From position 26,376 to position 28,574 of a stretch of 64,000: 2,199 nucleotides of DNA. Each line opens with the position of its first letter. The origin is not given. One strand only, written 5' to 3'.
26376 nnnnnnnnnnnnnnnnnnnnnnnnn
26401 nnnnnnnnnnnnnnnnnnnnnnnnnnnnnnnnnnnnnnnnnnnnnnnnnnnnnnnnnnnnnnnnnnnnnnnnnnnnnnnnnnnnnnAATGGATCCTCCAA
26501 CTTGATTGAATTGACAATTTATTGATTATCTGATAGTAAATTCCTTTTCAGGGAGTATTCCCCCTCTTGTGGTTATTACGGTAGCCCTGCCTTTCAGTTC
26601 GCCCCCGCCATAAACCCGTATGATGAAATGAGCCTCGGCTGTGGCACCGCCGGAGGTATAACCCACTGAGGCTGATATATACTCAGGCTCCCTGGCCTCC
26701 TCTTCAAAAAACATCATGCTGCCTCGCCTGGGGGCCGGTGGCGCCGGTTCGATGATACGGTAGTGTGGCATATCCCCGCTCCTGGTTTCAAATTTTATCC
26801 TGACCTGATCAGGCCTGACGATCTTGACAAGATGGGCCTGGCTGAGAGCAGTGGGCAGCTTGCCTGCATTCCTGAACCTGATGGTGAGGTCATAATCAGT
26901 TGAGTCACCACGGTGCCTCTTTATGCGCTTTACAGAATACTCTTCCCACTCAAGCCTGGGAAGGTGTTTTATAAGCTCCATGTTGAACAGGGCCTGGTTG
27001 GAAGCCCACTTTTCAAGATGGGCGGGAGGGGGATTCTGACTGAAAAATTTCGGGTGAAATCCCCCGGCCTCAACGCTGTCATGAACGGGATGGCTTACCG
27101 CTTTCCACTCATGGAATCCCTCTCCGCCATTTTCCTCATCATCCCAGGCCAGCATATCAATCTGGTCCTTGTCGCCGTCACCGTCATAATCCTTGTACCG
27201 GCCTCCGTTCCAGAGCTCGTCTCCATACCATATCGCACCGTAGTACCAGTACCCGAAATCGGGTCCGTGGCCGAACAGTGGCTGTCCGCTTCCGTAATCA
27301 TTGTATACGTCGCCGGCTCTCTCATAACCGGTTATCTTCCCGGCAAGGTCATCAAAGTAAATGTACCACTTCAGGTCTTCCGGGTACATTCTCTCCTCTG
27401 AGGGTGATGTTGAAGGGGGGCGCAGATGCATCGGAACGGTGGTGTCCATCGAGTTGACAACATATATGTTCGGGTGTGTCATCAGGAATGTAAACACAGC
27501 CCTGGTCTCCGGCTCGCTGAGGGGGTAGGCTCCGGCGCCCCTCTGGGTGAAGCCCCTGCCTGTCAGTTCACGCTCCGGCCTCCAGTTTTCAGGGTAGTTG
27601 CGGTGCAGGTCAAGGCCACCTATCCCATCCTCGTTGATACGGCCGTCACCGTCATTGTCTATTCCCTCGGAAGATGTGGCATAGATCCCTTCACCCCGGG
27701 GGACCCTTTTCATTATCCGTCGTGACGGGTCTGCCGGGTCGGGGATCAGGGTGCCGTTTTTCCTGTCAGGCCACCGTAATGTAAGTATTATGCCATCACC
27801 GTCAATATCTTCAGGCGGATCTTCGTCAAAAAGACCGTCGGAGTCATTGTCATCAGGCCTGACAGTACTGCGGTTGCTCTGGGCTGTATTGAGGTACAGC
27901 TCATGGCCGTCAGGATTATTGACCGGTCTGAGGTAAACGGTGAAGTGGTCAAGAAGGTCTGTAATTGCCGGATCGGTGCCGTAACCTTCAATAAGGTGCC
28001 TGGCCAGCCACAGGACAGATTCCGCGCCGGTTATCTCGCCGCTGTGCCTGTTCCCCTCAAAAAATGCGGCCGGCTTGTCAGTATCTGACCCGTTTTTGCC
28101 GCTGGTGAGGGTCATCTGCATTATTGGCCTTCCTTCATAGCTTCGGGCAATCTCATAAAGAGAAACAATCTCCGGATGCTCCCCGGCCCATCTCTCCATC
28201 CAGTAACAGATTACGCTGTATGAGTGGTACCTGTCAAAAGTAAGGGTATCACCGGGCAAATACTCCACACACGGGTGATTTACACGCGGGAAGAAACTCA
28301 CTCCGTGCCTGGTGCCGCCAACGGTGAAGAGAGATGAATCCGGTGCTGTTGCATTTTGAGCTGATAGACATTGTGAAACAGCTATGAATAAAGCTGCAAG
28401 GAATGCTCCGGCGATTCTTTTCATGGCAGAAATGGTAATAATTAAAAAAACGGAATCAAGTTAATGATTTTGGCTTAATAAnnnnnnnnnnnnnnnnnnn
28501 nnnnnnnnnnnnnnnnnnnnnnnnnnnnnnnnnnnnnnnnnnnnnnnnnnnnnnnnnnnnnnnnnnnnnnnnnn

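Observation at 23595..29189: Exported TldD/PmbA pair (Tat signal only on TldD) coupled to a secreted M14 carboxypeptidase and a Cys-rich Crp/Fnr regulator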

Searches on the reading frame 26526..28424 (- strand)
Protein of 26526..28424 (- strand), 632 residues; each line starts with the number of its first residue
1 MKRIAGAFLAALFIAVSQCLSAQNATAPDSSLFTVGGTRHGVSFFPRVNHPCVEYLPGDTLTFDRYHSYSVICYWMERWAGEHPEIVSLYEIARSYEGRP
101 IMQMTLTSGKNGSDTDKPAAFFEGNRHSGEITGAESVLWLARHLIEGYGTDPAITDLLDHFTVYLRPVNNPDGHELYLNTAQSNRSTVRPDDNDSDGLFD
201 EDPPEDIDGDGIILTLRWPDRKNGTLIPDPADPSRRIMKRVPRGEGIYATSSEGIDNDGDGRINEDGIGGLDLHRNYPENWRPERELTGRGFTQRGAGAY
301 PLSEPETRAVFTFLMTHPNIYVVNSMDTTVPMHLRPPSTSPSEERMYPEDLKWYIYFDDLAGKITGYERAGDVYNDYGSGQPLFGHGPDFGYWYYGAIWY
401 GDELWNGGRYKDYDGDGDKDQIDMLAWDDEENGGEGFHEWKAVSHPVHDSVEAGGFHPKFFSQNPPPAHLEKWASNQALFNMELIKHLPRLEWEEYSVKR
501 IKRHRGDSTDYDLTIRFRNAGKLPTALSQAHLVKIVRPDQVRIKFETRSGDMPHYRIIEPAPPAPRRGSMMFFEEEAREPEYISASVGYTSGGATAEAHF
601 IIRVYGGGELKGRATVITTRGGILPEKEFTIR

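Call 3: search_protein_families(library=pfam, proteins=[window:26526-28424:-], max_evalue=0.01)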
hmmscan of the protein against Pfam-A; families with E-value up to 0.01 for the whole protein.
window:26526-28424:- (632 aa): 1 family
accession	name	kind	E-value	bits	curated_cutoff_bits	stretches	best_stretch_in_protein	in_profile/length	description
PF00246.29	Peptidase_M14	-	2.1e-39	136.3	21.6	1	74-350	3-205/286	Zinc carboxypeptidase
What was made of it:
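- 26526..28424 (-): M14 zinc carboxypeptidase (632 aa) with a Sec-type signal, three Asp-rich inserts and a C-terminal beta-rich domain. Pfam PF00246 at E=2e-39, covering profile positions 3-205 of 286 only (call 3).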

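Call 4: search_protein_families(library=ncbifam, proteins=[window:26526-28424:-], max_evalue=0.01)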
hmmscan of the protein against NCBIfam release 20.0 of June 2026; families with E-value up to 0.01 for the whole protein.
window:26526-28424:- (632 aa): 0 families

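Call 21: search_solved_structures(query=window:26526-28424:-, max_evalue=0.001, show_alignments=2)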
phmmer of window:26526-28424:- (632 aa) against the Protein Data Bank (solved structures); distinct sequences matched with E-value up to 0.001: 56.
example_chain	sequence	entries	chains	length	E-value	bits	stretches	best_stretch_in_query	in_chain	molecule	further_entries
3fvl_A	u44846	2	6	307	4.7e-18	68.2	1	59-176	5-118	Carboxypeptidase A1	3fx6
1arl_A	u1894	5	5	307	4.7e-18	68.2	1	59-176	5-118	APO-CARBOXYPEPTIDASE A=ALPHA= (COX) | PROTEIN (CARBOXYPEPTIDASE A) | CARBOXYPEPTIDASE A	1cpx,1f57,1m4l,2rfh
1hdq_A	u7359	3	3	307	4.7e-18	68.2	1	59-176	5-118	CARBOXYPEPTIDASE A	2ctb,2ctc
1arm_A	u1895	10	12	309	4.8e-18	68.2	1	59-176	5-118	HG-CARBOXYPEPTIDASE A=ALPHA= (COX) | PROTEIN (CARBOXYPEPTIDASE A) | CARBOXYPEPTIDASE A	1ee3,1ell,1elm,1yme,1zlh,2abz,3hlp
1pyt_B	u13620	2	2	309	4.8e-18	68.2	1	59-176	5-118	PROCARBOXYPEPTIDASE A | Carboxypeptidase A1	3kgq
1h8l_A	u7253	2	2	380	2.4e-17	65.9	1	65-177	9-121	CARBOXYPEPTIDASE GP180 RESIDUES 503-882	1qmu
1aye_A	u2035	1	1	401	4.2e-17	65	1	61-176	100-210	PROCARBOXYPEPTIDASE A2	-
1dtd_A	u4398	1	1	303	5e-17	64.8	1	62-176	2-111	CARBOXYPEPTIDASE A2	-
1cbx_A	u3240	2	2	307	6.9e-17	64.3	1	59-175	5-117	CARBOXYPEPTIDASE A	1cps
1hdu_A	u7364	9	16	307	7e-17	64.3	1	59-175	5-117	CARBOXYPEPTIDASE A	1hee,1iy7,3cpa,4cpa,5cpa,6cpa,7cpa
1bav_A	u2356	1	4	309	7.1e-17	64.3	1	59-175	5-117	CARBOXYPEPTIDASE A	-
4a94_A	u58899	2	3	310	2.2e-16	62.7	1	61-184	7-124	CARBOXYPEPTIDASE A4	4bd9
2bo9_A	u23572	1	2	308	2.4e-16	62.6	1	61-184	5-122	CARBOXYPEPTIDASE A4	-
2boa_A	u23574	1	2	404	3e-16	62.2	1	60-184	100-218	CARBOXYPEPTIDASE A4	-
2pcu_A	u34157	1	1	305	3.1e-16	62.2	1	62-184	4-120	Carboxypeptidase A4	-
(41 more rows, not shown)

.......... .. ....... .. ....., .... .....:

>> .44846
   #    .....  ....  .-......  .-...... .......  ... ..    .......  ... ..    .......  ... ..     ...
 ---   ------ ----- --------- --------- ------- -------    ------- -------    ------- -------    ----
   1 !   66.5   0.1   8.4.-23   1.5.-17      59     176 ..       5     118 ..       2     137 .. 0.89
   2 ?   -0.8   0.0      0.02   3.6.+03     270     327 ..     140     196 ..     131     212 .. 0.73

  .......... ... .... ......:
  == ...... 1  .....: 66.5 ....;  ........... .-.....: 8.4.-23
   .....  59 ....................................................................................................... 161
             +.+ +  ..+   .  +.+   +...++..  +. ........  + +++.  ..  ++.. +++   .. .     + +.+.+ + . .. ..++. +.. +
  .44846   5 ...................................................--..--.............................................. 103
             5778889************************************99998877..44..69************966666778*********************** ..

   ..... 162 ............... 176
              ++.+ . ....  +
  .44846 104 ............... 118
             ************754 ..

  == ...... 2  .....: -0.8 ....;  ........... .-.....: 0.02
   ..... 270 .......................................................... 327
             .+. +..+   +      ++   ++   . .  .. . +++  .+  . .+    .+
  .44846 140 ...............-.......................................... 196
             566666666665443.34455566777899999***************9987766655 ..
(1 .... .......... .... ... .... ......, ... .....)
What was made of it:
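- On M14 carboxypeptidase: Carboxypeptidase A aligns over residues 59-176 (call 21).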

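Call 47: find_homologous_proteins(query=window:26526-28424:-, max_evalue=1e-10)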
Query window:26526-28424:- (632 aa): 3573 proteins with E <= 1e-10 among 8000 candidates; the best 120 are listed.
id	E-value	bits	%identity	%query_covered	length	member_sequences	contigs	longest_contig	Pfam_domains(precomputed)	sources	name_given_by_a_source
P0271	0.0e+0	1498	99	100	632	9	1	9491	PF00246.30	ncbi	-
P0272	0.0e+0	1363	90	100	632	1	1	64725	PF00246.30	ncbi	-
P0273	0.0e+0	1361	90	100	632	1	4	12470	PF00246.30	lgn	-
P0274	0.0e+0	1349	89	100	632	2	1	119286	PF00246.30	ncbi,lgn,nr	ncbi:MAG: M14 family metallopeptidase [Bacteroidales bacterium]|nr:M14 family metallopeptidase [Bact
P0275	0.0e+0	1348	89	100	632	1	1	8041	PF00246.30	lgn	-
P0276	0.0e+0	1288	84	100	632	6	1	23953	PF00246.30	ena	-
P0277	0.0e+0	1286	84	100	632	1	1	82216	PF00246.30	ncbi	-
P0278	0.0e+0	1286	84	100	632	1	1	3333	PF00246.30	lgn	-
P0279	0.0e+0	1283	84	100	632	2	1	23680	PF00246.30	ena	-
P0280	0.0e+0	1282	84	100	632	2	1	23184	PF00246.30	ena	-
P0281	0.0e+0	1282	84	100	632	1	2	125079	PF00246.30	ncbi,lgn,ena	-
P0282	0.0e+0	1280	84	100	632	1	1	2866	PF00246.30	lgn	-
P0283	0.0e+0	1278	84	100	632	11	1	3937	PF00246.30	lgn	-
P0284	0.0e+0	1276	84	100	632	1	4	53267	PF00246.30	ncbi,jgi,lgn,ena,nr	ncbi:MAG: peptidase [Bacteroidales bacterium]|nr:peptidase [Bacteroidales bacterium]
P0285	0.0e+0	1266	83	100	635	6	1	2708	PF00246.30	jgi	-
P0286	0.0e+0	1263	83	100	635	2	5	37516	PF00246.30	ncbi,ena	-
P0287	0.0e+0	1262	83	100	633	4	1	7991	PF00246.30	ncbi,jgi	jgi:hypothetical protein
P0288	0.0e+0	1259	84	100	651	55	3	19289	PF00246.30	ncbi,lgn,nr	ncbi:MAG: M14 family metallopeptidase [Bacteroidota bacterium]|nr:M14 family metallopeptidase [Bacte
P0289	0.0e+0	1259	83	100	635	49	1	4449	PF00246.30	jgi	jgi:hypothetical protein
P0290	0.0e+0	1258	82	100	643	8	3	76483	PF00246.30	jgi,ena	-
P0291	0.0e+0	1256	83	100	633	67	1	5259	PF00246.30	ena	-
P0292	0.0e+0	1251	83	100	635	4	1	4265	PF00246.30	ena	-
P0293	0.0e+0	1206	79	100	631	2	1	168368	PF00246.30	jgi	jgi:hypothetical protein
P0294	0.0e+0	1168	76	100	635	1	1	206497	PF00246.30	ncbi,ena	-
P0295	0.0e+0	1167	76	100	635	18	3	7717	PF00246.30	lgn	-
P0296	0.0e+0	1146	75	100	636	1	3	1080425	PF00246.30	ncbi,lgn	-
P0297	0.0e+0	1145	75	99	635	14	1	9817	PF00246.30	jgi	-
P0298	0.0e+0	1144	76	99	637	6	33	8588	PF00246.30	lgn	-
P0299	0.0e+0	1139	76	100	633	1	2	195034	PF00246.30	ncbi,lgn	-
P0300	0.0e+0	1127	74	99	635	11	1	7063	PF00246.30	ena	-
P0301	0.0e+0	1124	73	100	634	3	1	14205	PF00246.30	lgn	-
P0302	0.0e+0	1121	76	99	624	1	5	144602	PF00246.30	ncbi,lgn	-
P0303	0.0e+0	1121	73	100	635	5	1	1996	PF00246.30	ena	-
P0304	0.0e+0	1117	73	100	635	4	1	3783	PF00246.30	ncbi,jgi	-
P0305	0.0e+0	1115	73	100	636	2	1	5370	PF00246.30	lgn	-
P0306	0.0e+0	1093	71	100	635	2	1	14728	PF00246.30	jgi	jgi:hypothetical protein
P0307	0.0e+0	1078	77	90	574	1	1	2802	PF00246.30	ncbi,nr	ncbi:MAG: peptidase, partial [Bacteroidales bacterium]|nr:peptidase [Bacteroidales bacterium]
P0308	0.0e+0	1078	71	100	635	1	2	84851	PF00246.30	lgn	-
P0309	0.0e+0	1060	70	100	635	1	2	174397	PF00246.30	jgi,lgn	jgi:hypothetical protein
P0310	0.0e+0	1060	70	100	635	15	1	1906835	PF00246.30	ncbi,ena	-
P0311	0.0e+0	1059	70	100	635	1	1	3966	PF00246.30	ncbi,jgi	jgi:hypothetical protein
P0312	0.0e+0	1053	69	100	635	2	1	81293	PF00246.30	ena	-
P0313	0.0e+0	1053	71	96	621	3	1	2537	PF00246.30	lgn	-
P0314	0.0e+0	1053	71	98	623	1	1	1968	PF00246.30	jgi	jgi:hypothetical protein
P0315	0.0e+0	1053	69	98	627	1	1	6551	PF00246.30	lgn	-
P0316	0.0e+0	1053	68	100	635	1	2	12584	PF00246.30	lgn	-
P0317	0.0e+0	1026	67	100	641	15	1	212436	PF00246.30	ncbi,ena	-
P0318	0.0e+0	1020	67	99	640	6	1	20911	PF00246.30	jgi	-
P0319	4.3e-298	1009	66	99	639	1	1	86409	PF00246.30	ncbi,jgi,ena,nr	ncbi:MAG TPA: M14 family metallopeptidase [Bacteroidales bacterium]|nr:M14 family metallopeptidase [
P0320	6.6e-284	962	64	99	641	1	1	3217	PF00246.30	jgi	-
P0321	1.1e-283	961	65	99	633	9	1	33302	PF00246.30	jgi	jgi:hypothetical protein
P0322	2.2e-282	957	63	100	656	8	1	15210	PF00246.30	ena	-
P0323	4.8e-281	952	62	100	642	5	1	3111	PF00246.30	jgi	-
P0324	5.1e-281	952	64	100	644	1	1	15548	PF00246.30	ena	-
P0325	5.7e-281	952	64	99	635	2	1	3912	PF00246.30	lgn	-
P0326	7.0e-281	952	65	95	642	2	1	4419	PF00246.30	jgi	jgi:hypothetical protein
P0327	7.4e-281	952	66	95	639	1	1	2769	PF00246.30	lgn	-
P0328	1.2e-280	951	63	100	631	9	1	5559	PF00246.30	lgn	-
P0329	1.8e-280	950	63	100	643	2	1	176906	PF00246.30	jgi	-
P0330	3.1e-280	950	63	100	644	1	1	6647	PF00246.30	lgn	-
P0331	3.1e-280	950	63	100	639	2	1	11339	PF00246.30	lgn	-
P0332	5.2e-280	949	65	99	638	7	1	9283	PF00246.30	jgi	jgi:hypothetical protein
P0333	8.0e-280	948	63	100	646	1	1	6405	PF00246.30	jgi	jgi:hypothetical protein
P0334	1.0e-279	948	63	98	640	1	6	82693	PF00246.30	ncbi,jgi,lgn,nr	ncbi:MAG TPA: peptidase [Bacteroidales bacterium]|nr:peptidase [Bacteroidales bacterium] HBZ21959.1 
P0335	1.9e-279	947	64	100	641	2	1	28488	PF00246.30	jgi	jgi:hypothetical protein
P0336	3.8e-279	946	63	99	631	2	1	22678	PF00246.30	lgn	-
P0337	3.9e-279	946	62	100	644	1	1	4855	PF00246.30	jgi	jgi:hypothetical protein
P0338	4.1e-279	946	63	100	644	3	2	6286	PF00246.30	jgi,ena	-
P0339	4.7e-279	946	64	100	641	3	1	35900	PF00246.30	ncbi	-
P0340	5.1e-279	946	63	100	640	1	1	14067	PF00246.30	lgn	-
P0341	6.4e-279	945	62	99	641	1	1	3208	PF00246.30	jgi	-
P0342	6.7e-279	945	65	96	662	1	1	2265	PF00246.30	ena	-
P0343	8.1e-279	945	63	97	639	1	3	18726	PF00246.30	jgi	jgi:hypothetical protein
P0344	9.3e-279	945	63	98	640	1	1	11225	PF00246.30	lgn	-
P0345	9.3e-279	945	63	99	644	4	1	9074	PF00246.30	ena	-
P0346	1.4e-278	944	63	99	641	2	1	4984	PF00246.30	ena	-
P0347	2.3e-278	943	62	99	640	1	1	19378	PF00246.30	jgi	jgi:hypothetical protein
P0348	2.4e-278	943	62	99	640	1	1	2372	PF00246.30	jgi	jgi:hypothetical protein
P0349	3.3e-278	943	63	99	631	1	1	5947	PF00246.30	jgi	jgi:hypothetical protein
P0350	3.3e-278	943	63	99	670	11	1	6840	PF00246.30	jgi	jgi:hypothetical protein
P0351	3.4e-278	943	63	99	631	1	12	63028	PF00246.30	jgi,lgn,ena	jgi:hypothetical protein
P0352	3.6e-278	943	62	100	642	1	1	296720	PF00246.30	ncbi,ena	-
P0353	5.8e-278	942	63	99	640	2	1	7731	PF00246.30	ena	-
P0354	6.1e-278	942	62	100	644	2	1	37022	PF00246.30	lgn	-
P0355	6.1e-278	942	63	100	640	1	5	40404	PF00246.30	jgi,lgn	-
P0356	1.1e-277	941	63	100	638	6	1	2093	PF00246.30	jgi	jgi:hypothetical protein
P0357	1.3e-277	941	66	94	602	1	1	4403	PF00246.30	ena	-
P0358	1.5e-277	941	63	100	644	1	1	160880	PF00246.30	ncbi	-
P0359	1.5e-277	941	64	95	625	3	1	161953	PF00246.30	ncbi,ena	-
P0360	1.5e-277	941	63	100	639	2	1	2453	PF00246.30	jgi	jgi:hypothetical protein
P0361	1.6e-277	941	62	99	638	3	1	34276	PF00246.30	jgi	-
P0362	2.5e-277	940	62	99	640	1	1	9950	PF00246.30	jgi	jgi:hypothetical protein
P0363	2.6e-277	940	62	99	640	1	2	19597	PF00246.30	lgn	-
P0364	2.6e-277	940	62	99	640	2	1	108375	PF00246.30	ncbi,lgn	-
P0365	2.7e-277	940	61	100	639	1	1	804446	PF00246.30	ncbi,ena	-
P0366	3.0e-277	940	63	100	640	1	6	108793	PF00246.30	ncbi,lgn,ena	-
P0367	3.3e-277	940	65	95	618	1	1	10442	PF00246.30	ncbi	-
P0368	3.7e-277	939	63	99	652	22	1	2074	PF00246.30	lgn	-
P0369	4.0e-277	939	64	95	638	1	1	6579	PF00246.30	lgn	-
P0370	4.0e-277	939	65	96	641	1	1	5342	PF00246.30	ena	-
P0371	4.3e-277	939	62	100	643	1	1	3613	PF00246.30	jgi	jgi:hypothetical protein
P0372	4.7e-277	939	62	99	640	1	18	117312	PF00246.30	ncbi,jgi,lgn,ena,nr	ncbi:MAG TPA: M14 family metallopeptidase [Bacteroidales bacterium]|jgi:hypothetical protein|nr:M14 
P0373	5.3e-277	939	63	99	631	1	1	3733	PF00246.30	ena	-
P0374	5.6e-277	939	63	99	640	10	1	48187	PF00246.30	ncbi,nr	ncbi:MAG: peptidase [Bacteroidales bacterium]|nr:peptidase [Bacteroidales bacterium]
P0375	6.0e-277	939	64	95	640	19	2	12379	PF00246.30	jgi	-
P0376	8.5e-277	938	61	100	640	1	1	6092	PF00246.30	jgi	jgi:hypothetical protein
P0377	1.1e-276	938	63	99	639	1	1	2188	PF00246.30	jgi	jgi:hypothetical protein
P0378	1.8e-276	937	63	99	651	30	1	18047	PF00246.30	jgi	-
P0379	1.9e-276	937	63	100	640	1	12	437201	PF00246.30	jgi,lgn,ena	jgi:hypothetical protein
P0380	2.1e-276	937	63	100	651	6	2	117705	PF00246.30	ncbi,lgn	-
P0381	2.3e-276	937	65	96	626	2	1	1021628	PF00246.30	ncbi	-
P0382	2.4e-276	937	62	100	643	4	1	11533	PF00246.30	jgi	jgi:hypothetical protein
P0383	2.6e-276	937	62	100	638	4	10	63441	PF00246.30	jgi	jgi:murein tripeptide amidase MpaA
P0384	2.6e-276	937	62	99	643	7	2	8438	PF00246.30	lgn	-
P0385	2.8e-276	936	63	97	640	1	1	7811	PF00246.30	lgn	-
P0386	3.0e-276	936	65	95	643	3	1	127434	PF00246.30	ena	-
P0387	3.1e-276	936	62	99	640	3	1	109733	PF00246.30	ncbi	-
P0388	3.3e-276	936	64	95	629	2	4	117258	PF00246.30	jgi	jgi:hypothetical protein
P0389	3.6e-276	936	63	100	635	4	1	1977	PF00246.30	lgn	-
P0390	3.7e-276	936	62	100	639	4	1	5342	PF00246.30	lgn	-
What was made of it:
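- A JGI label reads 'murein tripeptide amidase MpaA' on P0383 (call 47).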

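Call 50: find_related_loci(query=window:26526-28424:-, collection=metagenome_contigs, flank=6000)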
Query window:26526-28424:- (632 aa) in metagenome_contigs; peptide patterns used: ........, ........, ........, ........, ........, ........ (x = any residue, [..] = any of these).
600 stretches matched a pattern (row limit reached: there are more); 583 encode a relative of the query (tblastn E <= 1e-3); the best 80 are kept; 80 distinct loci.
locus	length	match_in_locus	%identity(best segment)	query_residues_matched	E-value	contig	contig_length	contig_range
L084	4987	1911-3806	84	1-632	0e+0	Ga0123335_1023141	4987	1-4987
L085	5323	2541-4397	86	12-632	0e+0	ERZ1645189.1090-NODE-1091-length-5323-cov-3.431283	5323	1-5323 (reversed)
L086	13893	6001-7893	83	1-631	0e+0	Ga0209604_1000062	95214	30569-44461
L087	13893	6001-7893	84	1-631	0e+0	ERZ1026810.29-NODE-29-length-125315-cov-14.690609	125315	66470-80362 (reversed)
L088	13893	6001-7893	83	1-631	0e+0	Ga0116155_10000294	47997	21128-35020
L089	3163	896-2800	83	1-632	0e+0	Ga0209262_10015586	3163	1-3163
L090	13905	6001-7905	83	1-632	0e+0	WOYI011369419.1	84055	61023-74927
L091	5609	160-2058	82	1-632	0e+0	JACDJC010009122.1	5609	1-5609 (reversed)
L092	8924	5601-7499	82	1-632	0e+0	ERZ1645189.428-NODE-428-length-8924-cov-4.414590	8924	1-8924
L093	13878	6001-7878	82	8-632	0e+0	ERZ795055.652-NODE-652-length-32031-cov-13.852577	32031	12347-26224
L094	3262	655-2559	73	1-632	0e+0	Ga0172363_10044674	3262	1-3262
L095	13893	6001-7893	84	1-631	0e+0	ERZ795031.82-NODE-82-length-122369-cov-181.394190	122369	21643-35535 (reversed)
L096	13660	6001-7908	66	8-632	0e+0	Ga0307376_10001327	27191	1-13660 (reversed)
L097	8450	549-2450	67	8-632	0e+0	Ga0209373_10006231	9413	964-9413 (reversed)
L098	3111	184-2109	62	1-632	0e+0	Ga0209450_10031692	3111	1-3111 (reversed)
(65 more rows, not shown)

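Call 55: predict_structure(alignment_id=A1)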
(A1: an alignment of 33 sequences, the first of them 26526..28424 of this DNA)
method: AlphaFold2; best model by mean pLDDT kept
length: 632 residues; sequences in the alignment: 33
mean_pLDDT: 58.1   pTM: 0.62
mean pLDDT of the five models: 58.1, 57.3, 56.6, 55.0, 50.8
residues with pLDDT >= 90: 58; 70-90: 160; 50-70: 141; < 50: 273
segments of 3 or more residues with pLDDT < 50: 19-46, 127-129, 179-309, 328-345, 368-411, 420-422, 441-456, 458-465, 529-534, 567-578
pLDDT, mean of each block of 10 residues (from residue 1): 71 63 37 33 41 67 77 92 92 65 87 78 58 76 94 91 81 55 33 36 41 45 39 33 30 33 33 33 34 28 44 60 52 41 51 68 54 34 25 26 36 53 54 54 42 46 52 73 80 87 82 90 63 60 74 74 53 42 83 89 80 81 77 75
secondary structure, 60 per line:
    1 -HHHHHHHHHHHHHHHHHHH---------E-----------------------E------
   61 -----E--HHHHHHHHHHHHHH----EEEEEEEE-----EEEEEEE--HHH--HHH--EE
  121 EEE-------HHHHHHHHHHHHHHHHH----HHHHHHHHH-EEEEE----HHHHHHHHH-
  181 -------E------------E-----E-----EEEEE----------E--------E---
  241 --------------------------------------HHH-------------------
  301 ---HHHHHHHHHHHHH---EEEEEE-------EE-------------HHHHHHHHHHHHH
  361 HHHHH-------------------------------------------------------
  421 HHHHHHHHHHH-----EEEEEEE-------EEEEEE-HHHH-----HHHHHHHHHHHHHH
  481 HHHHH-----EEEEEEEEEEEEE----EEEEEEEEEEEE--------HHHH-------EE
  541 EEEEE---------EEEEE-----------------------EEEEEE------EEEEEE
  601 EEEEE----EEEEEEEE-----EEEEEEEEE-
elements in order: H2-20 H69-82 E87-94 E100-106 E119-123 H131-147 H152-160 E162-166 H171-179 E213-217 H304-316 E320-325 H348-365 H421-431 E437-443 E451-456 H458-461 H467-485 E491-503 E508-519 H528-531 E539-545 E555-559 E583-588 E595-605 E610-617 E623-631
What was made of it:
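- On M14 carboxypeptidase: However, the Pfam alignment stops at profile position 205 and the model there has pLDDT below 50 (calls 3, 55).
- The M14 structural model was poor, with mean pLDDT 58 (call 55).
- Tried and rejected: AlphaFold2 model of M14 from 33 homologs: mean pLDDT 58, with the inserts below 50 (call 55).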
